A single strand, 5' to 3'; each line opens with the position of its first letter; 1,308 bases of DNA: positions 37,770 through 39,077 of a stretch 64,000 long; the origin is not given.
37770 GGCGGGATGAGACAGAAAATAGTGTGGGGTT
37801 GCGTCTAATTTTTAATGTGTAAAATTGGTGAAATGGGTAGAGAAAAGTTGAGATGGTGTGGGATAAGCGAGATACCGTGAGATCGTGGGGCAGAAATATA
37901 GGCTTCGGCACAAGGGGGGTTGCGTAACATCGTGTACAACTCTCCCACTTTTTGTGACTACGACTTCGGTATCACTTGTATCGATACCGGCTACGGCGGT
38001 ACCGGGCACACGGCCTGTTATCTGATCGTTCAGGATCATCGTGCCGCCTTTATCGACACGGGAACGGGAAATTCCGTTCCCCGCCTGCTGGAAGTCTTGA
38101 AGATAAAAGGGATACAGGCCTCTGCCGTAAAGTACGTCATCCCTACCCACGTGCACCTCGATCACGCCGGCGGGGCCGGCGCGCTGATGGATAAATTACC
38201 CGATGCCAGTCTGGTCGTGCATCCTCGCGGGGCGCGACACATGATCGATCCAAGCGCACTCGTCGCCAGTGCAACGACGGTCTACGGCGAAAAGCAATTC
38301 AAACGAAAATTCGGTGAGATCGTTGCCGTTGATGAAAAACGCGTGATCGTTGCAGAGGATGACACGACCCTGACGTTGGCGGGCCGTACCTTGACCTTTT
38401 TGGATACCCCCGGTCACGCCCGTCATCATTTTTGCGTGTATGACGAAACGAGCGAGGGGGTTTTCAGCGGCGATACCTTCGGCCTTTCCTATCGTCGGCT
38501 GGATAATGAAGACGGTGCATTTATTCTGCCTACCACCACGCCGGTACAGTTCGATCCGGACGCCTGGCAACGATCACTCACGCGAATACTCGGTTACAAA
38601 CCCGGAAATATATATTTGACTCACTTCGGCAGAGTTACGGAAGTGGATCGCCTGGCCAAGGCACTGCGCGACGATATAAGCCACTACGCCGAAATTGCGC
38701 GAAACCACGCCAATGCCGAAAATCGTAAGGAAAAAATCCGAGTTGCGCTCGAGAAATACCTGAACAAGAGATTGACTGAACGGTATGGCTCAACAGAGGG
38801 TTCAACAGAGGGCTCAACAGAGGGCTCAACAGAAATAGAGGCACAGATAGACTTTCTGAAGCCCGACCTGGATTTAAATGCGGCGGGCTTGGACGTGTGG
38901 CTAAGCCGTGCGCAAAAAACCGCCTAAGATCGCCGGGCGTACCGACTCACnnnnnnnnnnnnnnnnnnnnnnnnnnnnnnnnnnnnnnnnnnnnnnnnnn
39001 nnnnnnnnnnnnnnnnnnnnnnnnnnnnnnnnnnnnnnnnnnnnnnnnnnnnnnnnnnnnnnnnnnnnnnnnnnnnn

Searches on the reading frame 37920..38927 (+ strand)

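Call 74: search_protein_families(library=pfam, proteins=[window:37920-38927:+], max_evalue=0.00001)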
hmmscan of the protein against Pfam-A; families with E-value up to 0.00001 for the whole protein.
window:37920-38927:+ (335 aa): 2 families
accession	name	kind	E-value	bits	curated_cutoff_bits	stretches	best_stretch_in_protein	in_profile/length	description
PF00753.33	Lactamase_B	-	1.1e-27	97.6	22.7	1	27-235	2-196/196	Metallo-beta-lactamase superfamily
PF19583.5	ODP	-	1.5e-10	41.7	27.2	1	31-189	3-139/194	ODP family beta lactamase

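Call 75: search_protein_families(library=ncbifam, proteins=[window:37920-38927:+], max_evalue=0.00001)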
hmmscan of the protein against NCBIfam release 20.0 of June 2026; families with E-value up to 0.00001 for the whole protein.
window:37920-38927:+ (335 aa): 25 families
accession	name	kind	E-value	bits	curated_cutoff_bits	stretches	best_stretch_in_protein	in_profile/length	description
NF033105.1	bla_subclass_B3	equivalog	2.8e-15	56.3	240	1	25-167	17-147/257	subclass B3 metallo-beta-lactamase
TIGR04559.1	SoxH_rel_PQQ_2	hypoth_equivalog_domain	3.6e-12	46.3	280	1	35-185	34-176/283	quinoprotein relay system zinc metallohydrolase 2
NF012229.1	bla_class_B_core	domain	9e-12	45.3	100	1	35-173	19-136/139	metallo-beta-lactamase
TIGR03413.1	GSH_gloB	equivalog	5.9e-11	42.2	200.8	0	142-187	84-128/248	hydroxyacylglutathione hydrolase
NF000459.2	blaSPG-1_fam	exception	3.1e-09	36.3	550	1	23-168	43-173/285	SPG-1 family subclass B3 metallo-beta-lactamase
NF000440.2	blaTHIN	exception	4.3e-08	32.6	700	1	22-168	53-190/316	THIN family subclass B3 metallo-beta-lactamase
NF012101.1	blaGOB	exception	7e-08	32.1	560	1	25-171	46-180/290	GOB family subclass B3 metallo-beta-lactamase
NF000458.2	blaPEDO-2_fam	exception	7.2e-08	32.1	550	1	25-170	46-179/285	PEDO-2 family subclass B3 metallo-beta-lactamase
NF000469.2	CAR_gen_B3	exception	9e-08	31.5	500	1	27-167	70-196/311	CAR family subclass B3 metallo-beta-lactamase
NF033184.1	B3_Acin_new1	exception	1e-07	31.4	580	1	23-86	41-104/283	putative subclass B3 metallo-beta-lactamase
NF053820.1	MBLfold_Strvi7410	exception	1.1e-07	31.6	525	0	28-90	21-85/343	Strvi_7410 family MBL fold metallo-hydrolase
NF012140.0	blaBJP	exception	4.3e-07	29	600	1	25-167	49-178/294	BJP family subclass B3 metallo-beta-lactamase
NF000457.2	blaPEDO-1_fam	exception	5.5e-07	29.3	550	1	24-169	45-178/286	PEDO-1 family subclass B3 metallo-beta-lactamase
NF045700.1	AHLLactAttM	equivalog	6e-07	29.2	390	1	58-172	82-184/257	AttM family quorum-quenching N-acyl homoserine lactonase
NF007597.0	PRK10241.1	equivalog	6.5e-07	28.9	421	0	138-187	82-129/251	hydroxyacylglutathione hydrolase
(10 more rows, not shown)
